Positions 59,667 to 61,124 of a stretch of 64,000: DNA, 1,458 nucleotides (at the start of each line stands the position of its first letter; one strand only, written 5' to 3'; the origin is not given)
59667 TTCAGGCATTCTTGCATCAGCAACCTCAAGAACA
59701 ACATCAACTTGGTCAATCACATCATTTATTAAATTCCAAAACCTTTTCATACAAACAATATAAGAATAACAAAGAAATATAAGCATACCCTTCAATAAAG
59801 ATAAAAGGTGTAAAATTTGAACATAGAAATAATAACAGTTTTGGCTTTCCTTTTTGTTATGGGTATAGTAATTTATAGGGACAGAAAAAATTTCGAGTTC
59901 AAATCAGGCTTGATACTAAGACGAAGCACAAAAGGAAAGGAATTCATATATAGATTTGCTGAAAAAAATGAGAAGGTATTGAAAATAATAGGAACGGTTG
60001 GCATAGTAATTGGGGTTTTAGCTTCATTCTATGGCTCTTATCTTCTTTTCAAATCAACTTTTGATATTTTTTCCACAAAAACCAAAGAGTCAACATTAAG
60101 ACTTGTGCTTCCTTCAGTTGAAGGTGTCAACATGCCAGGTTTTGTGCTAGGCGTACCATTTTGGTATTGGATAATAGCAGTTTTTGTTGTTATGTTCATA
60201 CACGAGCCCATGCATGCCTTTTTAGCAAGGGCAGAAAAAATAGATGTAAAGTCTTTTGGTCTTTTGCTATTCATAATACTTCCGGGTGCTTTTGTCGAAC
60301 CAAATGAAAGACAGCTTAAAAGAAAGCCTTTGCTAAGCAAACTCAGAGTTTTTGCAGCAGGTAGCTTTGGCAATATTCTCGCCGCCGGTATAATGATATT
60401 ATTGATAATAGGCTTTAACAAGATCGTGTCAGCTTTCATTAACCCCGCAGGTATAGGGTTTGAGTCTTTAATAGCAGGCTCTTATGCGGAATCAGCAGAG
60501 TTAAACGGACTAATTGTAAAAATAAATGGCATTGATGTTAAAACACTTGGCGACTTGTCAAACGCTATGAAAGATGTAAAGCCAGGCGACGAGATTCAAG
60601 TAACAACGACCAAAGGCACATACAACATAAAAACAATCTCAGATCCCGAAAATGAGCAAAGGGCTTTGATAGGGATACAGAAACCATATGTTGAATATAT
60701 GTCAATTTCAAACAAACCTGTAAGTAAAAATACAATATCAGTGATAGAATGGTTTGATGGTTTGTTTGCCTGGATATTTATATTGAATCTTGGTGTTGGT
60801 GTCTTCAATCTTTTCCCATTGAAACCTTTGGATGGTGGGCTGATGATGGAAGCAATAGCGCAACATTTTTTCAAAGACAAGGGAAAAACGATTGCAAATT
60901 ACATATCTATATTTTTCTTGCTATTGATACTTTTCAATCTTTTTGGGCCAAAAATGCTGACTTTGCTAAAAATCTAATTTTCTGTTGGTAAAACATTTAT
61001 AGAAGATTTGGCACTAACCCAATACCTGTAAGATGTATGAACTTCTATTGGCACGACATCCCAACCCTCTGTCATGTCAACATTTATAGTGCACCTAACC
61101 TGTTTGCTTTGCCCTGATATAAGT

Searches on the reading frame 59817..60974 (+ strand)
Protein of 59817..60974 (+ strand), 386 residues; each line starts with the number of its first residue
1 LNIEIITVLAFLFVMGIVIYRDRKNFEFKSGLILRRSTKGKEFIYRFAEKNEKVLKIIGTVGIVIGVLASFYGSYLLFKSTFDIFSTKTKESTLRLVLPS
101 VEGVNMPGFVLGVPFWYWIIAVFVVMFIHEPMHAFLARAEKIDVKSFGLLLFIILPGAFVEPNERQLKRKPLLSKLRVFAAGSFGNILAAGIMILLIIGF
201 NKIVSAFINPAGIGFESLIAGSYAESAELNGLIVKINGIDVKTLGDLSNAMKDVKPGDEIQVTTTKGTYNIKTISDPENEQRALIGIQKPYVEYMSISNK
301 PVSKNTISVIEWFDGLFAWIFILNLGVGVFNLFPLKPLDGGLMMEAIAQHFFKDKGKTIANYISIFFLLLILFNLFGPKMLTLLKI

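Call 51: search_protein_families(library=pfam, proteins=[window:59817-60974:+], max_evalue=0.0001)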
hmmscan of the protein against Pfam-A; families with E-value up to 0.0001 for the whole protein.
window:59817-60974:+ (386 aa): 1 family
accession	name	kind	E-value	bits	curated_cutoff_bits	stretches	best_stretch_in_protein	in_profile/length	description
PF02163.28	Peptidase_M50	-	5.4e-27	95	27.2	1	118-370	2-220/221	Peptidase family M50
